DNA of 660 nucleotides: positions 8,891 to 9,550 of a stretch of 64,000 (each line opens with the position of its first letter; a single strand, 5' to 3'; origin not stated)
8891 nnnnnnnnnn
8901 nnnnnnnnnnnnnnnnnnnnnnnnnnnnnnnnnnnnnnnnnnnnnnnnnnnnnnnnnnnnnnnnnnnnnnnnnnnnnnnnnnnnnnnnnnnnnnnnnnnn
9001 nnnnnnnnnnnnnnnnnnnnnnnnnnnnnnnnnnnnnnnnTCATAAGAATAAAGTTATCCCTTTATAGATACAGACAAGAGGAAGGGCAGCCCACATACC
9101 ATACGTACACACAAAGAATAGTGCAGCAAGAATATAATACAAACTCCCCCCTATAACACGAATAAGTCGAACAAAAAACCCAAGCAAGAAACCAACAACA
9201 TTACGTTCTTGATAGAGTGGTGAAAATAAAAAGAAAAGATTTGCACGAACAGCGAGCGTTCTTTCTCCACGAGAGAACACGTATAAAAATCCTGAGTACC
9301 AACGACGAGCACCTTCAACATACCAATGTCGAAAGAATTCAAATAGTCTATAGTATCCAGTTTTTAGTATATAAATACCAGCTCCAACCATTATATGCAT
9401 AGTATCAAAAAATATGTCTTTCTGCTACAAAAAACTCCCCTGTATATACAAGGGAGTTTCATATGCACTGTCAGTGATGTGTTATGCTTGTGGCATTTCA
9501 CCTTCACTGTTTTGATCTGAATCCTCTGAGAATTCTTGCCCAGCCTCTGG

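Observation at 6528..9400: Membrane-anchored Clp/Hsp100 ATPase with a crippled first nucleotide-binding domain, co-transcribed with a small membrane protein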

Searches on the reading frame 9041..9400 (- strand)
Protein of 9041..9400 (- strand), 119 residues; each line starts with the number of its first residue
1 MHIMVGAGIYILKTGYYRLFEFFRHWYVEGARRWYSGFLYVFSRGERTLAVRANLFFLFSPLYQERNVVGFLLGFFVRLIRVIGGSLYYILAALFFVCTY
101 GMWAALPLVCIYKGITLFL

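Call 3: search_protein_families(library=pfam, proteins=[window:9041-9400:-], max_evalue=0.1)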
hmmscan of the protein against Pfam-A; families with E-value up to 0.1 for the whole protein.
window:9041-9400:- (119 aa): 0 families

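Call 4: search_protein_families(library=ncbifam, proteins=[window:9041-9400:-], max_evalue=0.1)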
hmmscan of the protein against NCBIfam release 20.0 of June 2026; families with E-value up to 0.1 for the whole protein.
window:9041-9400:- (119 aa): 0 families

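Call 18: find_homologous_proteins(query=window:9041-9400:-, max_evalue=0.001)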
Query window:9041-9400:- (119 aa): 3 proteins with E <= 0.001 among 9 candidates.
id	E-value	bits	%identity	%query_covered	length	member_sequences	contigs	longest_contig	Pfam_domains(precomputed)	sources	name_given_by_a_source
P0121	2.1e-62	227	91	96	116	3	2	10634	-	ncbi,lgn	-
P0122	6.6e-59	216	82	100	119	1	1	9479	-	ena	-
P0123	1.5e-57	211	82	97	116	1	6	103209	-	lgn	-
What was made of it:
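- Checked: The ORF's start may be Met4, because the closest homologues are 116 aa (call 18).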

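Call 31: find_homologous_proteins(query=A3, max_evalue=0.001)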
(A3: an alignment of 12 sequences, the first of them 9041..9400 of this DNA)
Query A3 (12 sequences) (119 aa, profile of the alignment): 129 proteins with E <= 0.001 among 6531 candidates; the best 120 are listed.
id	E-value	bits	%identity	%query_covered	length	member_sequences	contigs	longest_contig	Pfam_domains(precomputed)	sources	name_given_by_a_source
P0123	8.2e-38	147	82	97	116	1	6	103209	-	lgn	-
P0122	1.4e-36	143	82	100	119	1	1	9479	-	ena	-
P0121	2.8e-36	142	91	96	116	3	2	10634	-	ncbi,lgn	-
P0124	8.8e-28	115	21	61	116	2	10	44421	-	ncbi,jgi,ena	-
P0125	4.8e-27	112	22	61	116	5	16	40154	-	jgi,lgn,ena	-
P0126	6.6e-27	112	22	61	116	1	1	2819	-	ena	-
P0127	2.5e-25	107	22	61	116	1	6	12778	-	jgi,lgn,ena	-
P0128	1.2e-23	101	22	58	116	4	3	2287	-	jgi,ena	-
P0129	9.4e-23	98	-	-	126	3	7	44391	-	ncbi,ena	-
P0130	3.6e-22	97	-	-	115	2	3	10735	-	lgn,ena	-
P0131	2.6e-21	94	25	74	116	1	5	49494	-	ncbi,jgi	-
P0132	5.6e-21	93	29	61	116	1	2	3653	-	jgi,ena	-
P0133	6.1e-21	93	24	82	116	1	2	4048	-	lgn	-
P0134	8.2e-21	92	26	82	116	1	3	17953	-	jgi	jgi:hypothetical protein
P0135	7.1e-20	89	21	60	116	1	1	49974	-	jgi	-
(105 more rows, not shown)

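Call 47: predict_structure(alignment_id=A4)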
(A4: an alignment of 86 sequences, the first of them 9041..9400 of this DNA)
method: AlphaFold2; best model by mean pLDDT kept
length: 119 residues; sequences in the alignment: 86
mean_pLDDT: 94.6   pTM: 0.73
mean pLDDT of the five models: 94.6, 94.4, 92.9, 90.1, 87.7
residues with pLDDT >= 90: 111; 70-90: 8; 50-70: 0; < 50: 0
segments of 3 or more residues with pLDDT < 50: none
pLDDT, mean of each block of 10 residues (from residue 1): 91 94 96 97 95 95 88 95 97 97 96 95
secondary structure, 60 per line:
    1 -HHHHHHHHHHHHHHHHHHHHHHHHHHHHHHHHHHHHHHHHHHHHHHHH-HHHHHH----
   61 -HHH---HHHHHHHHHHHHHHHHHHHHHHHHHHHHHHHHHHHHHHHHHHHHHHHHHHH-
elements in order: H2-49 H51-56 H68-118
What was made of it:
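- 9041..9400 (-): Small partner gene (119 aa, possibly 116 aa from Met4). It encodes a conserved CPR-specific membrane protein. Its motifs are FFRHWY and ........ in close relatives, and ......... and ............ in the wider family. AF2 pLDDT 94.6, call 47.
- Checked: AF2 (pLDDT 94.6) gives two long helices, 2-49 and 68-118 (call 47).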

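Call 52: fold_search(model_id=the predicted structure, library=pdb)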
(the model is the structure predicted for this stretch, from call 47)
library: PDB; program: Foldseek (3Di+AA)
matches with E <= 10: 27; with E <= 0.001: 0
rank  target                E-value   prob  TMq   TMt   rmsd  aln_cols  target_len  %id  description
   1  5sv0_F                5.5e+00  0.10  0.36  0.23   7.7       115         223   18  Structure of the ExbB/ExbD complex from E. coli at pH 7.0 (released 2016-09-28)
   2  9a06_MODEL_1_A        5.9e+00  0.08  0.33  0.18   9.7       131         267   13  Rosetta docking models of human KCNQ1 channel with KCNE1 auxiliary protein (released 2020-10-08)
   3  4jav_B                6.6e+00  0.14  0.33  0.19   4.2        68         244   16  Structural basis of a rationally rewired protein-protein interface (HK853wt and RR468mutant V13P, L14I, I17M and N21V) (released 2013-09-04)
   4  2iub_G                6.6e+00  0.13  0.43  0.19  18.4       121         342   12  Crystal structure of a divalent metal ion transporter CorA at 2.9 A resolution. (released 2006-08-03)
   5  7psl_A                6.6e+00  0.12  0.39  0.12   6.4       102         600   12  S. cerevisiae Atm1 in MSP1D1 nanodiscs in nucleotide-free state (released 2021-12-29)
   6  9d5n_CC               7.0e+00  0.23  0.35  0.19   4.0        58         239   10  48-nm doublet microtubule from Trichomonas vaginalis strain G3 (released 2025-05-14)
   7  9fv1_A                7.0e+00  0.20  0.51  0.13   3.6        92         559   14  MsbA in MSP1D1 (EPL:PC) Nanodisc inward-facing narrow open (released 2025-03-19)
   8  6rfv_B                7.0e+00  0.15  0.34  0.19   3.7        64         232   17  Revisiting pH-gated conformational switch. Complex HK853-RR468 pH 7 (released 2020-02-19)
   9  8iyj_T5               7.0e+00  0.09  0.36  0.36   8.2       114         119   14  Cryo-EM structure of the 48-nm repeat doublet microtubule from mouse sperm (released 2023-07-05)
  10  9cpb_6T               7.0e+00  0.09  0.41  0.26   6.6       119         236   16  Atomic model of bovine Fallopian tube cilia doublet microtubule (48-nm periodicity) (released 2024-10-30)
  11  9g3g_B                7.0e+00  0.06  0.34  0.13   8.7       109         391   16  Cryo-EM structure of SbmA in the inward-facing-occluded conformation in lipid nanodiscs (released 2025-07-23)
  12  4afl_A                7.0e+00  0.05  0.22  0.26  10.8       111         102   10  The crystal structure of the ING4 dimerization domain reveals the functional organization of the ING family of chromat (released 2012-02-22)
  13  4w4k_A                7.5e+00  0.09  0.35  0.49   8.5        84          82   11  Crystal structure of a PE25-PPE41 heterodimer from a type VII secretion system of M. tuberculosis (released 2014-10-01)
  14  4dyl                  7.5e+00  0.08  0.36  0.12  10.6       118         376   14  F-BAR domain of human FES tyrosine kinase (released 2012-04-04)
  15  6ixv_D                7.5e+00  0.06  0.32  0.20  10.6       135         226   11  Crystal structure of SH3BP5-Rab11a (released 2019-03-20)
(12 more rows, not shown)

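Call 54: search_protein_representatives(alignment_id=A4)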
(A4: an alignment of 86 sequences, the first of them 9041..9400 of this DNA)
Query: 86 sequences, 120 profile positions. Proteins with E-value up to 0.001 (for the whole library): 798; up to 1e-10: 383; up to 1e-30: 21. The best 150 are listed.
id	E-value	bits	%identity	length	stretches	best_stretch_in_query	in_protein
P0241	3.6e-43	162.5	-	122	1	2-119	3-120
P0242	5.9e-39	148.9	-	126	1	1-119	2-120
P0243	3.1e-38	146.6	-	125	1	8-119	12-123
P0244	2.3e-37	143.8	-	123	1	4-119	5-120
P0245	6.8e-37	142.3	-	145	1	1-119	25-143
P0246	1.3e-36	141.4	-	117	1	4-117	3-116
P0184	2.7e-36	140.3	-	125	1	1-117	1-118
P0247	4.5e-36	139.6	-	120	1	1-119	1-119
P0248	3.1e-35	136.9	-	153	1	4-119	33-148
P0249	7.3e-35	135.7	-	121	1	1-119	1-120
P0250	1.4e-34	134.8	-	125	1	2-119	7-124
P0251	2.4e-34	134.0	-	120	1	6-118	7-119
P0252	4.9e-34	133.0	-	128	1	2-118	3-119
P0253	6.0e-34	132.7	-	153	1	1-114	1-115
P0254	7.5e-33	129.2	-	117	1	7-116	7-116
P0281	2.4e-28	114.7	-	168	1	12-119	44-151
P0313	1.2e-25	106.0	-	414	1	5-103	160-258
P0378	1.5e-22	96.0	-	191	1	5-119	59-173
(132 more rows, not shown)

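Call 55: search_protein_families(library=pfam, proteins=[P0313, P0378, P0281], max_evalue=0.01)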
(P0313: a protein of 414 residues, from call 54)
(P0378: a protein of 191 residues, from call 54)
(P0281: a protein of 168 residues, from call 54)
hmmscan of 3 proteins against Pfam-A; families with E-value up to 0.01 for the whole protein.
P0313 (414 aa): 0 families

P0378 (191 aa): 0 families

P0281 (168 aa): 0 families

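Call 69: search_protein_families(library=padloc, proteins=[window:9041-9400:-], max_evalue=0.01)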
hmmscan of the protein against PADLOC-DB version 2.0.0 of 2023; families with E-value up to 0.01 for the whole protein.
window:9041-9400:- (119 aa): 0 families

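Call 70: search_solved_structures(query=A4, max_evalue=10)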
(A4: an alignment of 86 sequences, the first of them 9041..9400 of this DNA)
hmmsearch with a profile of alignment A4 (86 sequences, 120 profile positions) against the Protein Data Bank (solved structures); distinct sequences matched with E-value up to 10: 0.
